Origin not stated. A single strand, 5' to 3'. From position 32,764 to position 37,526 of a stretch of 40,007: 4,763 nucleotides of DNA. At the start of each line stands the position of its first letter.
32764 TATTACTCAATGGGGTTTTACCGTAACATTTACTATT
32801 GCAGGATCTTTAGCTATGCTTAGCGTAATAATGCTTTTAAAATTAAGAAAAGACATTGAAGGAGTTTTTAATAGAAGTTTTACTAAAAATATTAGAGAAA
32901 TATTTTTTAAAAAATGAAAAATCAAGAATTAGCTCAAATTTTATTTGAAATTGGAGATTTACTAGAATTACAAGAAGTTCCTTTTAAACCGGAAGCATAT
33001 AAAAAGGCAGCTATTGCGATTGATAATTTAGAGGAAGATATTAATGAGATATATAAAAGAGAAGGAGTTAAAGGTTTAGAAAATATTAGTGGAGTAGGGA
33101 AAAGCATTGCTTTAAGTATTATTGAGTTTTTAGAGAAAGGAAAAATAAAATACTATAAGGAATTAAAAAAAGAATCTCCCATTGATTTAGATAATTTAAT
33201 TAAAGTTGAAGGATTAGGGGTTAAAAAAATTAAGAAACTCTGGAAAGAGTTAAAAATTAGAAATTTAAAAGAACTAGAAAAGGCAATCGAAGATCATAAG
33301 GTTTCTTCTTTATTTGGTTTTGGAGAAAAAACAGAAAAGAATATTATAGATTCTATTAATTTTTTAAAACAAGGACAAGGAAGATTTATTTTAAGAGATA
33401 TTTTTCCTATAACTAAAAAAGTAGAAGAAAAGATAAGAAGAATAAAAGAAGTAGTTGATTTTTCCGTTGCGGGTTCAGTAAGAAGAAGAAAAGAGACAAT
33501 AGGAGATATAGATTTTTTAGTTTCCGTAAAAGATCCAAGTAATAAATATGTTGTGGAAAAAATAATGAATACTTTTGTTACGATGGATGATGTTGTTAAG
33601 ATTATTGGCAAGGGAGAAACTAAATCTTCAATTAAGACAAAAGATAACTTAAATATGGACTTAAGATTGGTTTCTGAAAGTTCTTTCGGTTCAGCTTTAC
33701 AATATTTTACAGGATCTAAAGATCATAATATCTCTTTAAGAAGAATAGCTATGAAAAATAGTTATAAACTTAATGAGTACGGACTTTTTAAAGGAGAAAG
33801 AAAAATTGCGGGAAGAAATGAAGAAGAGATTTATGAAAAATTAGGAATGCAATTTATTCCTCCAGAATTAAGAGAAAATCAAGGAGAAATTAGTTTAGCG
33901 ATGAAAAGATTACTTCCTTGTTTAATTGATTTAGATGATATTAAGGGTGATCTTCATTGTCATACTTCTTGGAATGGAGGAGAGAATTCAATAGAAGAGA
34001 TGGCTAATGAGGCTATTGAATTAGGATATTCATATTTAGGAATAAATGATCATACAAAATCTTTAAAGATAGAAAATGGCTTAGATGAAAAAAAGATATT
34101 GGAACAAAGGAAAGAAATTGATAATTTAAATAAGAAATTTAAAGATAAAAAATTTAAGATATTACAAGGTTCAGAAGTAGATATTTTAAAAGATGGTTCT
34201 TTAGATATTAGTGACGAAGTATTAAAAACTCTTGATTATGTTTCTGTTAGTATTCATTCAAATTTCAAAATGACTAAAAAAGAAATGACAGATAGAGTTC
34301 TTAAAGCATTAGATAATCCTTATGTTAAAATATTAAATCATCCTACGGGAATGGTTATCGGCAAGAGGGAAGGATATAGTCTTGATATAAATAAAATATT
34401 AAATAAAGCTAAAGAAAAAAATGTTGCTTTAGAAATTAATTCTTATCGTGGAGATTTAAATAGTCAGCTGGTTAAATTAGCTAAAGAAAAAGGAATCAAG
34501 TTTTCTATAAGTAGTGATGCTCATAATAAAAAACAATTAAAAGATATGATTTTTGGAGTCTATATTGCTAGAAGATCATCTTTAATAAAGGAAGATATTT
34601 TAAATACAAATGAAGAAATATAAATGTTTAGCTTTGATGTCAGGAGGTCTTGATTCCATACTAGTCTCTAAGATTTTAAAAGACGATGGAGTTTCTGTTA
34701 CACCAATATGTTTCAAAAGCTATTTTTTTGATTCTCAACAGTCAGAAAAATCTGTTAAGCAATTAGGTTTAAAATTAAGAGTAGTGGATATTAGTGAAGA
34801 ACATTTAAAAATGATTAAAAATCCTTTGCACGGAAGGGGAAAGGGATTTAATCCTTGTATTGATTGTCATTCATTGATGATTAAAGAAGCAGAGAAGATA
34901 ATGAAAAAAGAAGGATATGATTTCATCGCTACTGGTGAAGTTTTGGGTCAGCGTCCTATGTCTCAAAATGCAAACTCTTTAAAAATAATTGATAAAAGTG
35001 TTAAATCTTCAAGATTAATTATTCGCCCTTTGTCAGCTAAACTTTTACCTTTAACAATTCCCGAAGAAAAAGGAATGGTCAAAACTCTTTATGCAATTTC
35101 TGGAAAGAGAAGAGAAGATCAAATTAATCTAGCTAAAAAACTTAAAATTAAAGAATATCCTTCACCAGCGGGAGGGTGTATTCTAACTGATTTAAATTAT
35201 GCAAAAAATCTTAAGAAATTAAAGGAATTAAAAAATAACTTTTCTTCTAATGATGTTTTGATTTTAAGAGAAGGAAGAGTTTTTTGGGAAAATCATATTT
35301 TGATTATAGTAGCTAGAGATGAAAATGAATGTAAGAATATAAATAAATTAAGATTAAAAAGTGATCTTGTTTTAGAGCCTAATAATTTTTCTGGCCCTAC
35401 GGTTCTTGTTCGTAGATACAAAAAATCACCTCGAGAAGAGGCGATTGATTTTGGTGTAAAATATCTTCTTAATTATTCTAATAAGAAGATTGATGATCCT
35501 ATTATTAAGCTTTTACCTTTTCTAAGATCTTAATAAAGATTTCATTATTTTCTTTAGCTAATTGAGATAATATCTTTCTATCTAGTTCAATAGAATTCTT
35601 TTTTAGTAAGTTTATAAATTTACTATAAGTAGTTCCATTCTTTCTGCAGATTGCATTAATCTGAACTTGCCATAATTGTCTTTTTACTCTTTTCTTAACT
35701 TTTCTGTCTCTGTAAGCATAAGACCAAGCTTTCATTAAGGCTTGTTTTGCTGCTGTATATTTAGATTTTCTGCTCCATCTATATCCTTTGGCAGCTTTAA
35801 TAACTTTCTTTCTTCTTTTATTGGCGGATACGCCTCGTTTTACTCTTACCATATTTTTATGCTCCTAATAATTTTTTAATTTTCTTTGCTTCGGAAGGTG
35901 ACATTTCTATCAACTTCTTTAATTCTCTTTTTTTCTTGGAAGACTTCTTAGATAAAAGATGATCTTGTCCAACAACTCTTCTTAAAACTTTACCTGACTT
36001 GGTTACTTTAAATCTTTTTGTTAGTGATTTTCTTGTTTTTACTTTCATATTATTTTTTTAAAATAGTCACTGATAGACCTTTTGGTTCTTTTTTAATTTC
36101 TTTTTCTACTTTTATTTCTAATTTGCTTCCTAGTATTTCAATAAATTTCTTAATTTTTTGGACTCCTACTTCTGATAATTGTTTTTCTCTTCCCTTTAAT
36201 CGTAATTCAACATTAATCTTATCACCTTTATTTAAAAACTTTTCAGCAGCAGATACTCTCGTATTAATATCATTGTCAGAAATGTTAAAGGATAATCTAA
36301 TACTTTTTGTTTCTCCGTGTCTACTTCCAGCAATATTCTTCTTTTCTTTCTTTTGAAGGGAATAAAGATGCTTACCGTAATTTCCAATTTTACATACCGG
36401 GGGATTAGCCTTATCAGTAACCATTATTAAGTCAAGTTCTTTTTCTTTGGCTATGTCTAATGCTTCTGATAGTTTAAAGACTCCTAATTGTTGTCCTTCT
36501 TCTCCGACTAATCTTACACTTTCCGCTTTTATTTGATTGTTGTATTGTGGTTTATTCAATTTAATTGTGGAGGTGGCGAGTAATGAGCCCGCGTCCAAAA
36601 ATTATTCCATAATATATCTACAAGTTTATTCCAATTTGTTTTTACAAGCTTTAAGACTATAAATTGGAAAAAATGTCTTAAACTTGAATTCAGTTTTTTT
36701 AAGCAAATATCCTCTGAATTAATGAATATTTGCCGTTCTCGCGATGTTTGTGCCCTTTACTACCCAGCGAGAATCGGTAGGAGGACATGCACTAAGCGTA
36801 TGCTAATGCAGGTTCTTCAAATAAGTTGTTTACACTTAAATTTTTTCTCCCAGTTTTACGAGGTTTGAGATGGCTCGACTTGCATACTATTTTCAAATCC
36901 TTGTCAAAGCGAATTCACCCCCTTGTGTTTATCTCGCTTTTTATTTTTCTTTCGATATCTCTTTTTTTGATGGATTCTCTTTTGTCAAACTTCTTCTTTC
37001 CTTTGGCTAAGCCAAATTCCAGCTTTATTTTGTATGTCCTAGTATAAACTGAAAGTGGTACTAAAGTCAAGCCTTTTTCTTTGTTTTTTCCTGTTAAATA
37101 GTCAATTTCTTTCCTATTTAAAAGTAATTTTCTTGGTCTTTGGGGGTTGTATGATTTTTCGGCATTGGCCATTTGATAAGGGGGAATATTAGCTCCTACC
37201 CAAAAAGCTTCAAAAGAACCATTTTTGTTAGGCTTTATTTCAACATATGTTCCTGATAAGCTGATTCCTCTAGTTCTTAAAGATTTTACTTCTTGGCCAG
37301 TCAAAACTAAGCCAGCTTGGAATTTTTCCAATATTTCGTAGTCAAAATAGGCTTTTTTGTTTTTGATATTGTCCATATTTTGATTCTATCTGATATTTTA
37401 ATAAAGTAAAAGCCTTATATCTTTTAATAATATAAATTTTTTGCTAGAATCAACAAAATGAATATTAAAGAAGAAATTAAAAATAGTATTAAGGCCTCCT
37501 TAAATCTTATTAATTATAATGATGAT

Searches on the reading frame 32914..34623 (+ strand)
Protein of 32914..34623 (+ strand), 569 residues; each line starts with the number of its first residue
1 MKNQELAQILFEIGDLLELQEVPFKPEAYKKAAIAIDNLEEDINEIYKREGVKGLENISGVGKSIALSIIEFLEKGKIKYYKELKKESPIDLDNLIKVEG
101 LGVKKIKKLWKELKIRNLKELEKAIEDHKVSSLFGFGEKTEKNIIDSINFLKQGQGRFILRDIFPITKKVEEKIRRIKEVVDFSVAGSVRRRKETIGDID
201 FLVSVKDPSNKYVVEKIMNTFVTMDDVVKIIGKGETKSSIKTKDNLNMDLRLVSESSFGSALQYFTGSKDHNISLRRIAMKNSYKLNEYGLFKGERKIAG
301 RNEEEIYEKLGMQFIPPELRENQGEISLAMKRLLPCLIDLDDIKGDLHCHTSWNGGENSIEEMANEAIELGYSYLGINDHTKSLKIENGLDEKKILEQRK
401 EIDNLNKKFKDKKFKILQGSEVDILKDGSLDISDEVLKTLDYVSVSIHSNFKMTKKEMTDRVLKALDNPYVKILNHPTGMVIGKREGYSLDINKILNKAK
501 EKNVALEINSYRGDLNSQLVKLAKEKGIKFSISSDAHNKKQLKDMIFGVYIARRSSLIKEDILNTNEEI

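Call 62: search_protein_families(library=pfam, proteins=[window:32914-34623:+], max_evalue=0.01)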
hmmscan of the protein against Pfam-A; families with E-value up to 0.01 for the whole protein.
window:32914-34623:+ (569 aa): 5 families
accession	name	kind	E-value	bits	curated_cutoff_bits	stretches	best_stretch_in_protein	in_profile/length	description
PF14791.11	DNA_pol_B_thumb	-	7.2e-26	90.3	25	1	261-321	1-63/63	DNA polymerase beta thumb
PF14716.13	HHH_8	-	1.7e-14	54.4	30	1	1-77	1-72/73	Helix-hairpin-helix domain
PF02811.25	PHP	-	2.3e-10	41.5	26.4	1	346-510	1-163/164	PHP domain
PF14520.12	HHH_5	-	1.7e-08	35.2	27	1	94-148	3-55/57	Helix-hairpin-helix domain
PF14792.12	DNA_pol_B_palm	-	1.6e-07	32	25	1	166-223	10-68/113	DNA polymerase beta palm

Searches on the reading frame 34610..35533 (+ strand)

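Call 62: search_protein_families(library=pfam, proteins=[window:34610-35533:+], max_evalue=0.01)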
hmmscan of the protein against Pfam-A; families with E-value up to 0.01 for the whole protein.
window:34610-35533:+ (307 aa): 4 families
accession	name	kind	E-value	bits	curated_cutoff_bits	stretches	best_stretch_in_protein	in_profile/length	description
PF02568.20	ThiI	-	3.3e-12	46.9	20.5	1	5-141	5-144/197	Thiamine biosynthesis protein (ThiI)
PF18297.6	NFACT-R_2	-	1.1e-08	35.6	26.9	1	227-295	7-72/104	NFACT protein RNA binding domain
PF03054.22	tRNA_Me_trans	-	2.4e-07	31.1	20.6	1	6-130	3-146/202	tRNA methyl transferase HUP domain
PF24167.1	DUF7411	-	0.00066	19.7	28.7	1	6-112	3-105/194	Family of unknown function (DUF7411)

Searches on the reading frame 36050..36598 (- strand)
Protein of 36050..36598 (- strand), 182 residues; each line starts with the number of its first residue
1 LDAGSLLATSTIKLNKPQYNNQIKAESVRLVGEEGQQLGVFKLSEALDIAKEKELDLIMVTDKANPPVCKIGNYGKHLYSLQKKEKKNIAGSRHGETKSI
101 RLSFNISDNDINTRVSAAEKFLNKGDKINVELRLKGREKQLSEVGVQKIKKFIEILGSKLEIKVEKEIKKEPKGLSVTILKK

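Call 10: search_protein_families(library=pfam, proteins=[window:36050-36598:-], max_evalue=0.001)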
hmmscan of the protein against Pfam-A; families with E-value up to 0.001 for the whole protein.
window:36050-36598:- (182 aa): 2 families
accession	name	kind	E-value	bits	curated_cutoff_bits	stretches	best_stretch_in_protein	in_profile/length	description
PF05198.21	IF3_N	-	1.4e-27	96.1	26.9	1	20-87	2-69/70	Translation initiation factor IF-3, N-terminal domain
PF00707.27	IF3_C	-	1e-17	64.3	34.8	1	96-179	2-83/86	Translation initiation factor IF-3, C-terminal domain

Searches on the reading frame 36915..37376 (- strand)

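Call 62: search_protein_families(library=pfam, proteins=[window:36915-37376:-], max_evalue=0.01)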
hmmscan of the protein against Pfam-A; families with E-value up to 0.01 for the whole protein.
window:36915-37376:- (153 aa): 1 family
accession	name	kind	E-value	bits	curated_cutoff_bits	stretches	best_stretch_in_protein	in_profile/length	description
PF01668.23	SmpB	-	1.6e-48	164.7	27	1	4-149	2-141/143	SmpB protein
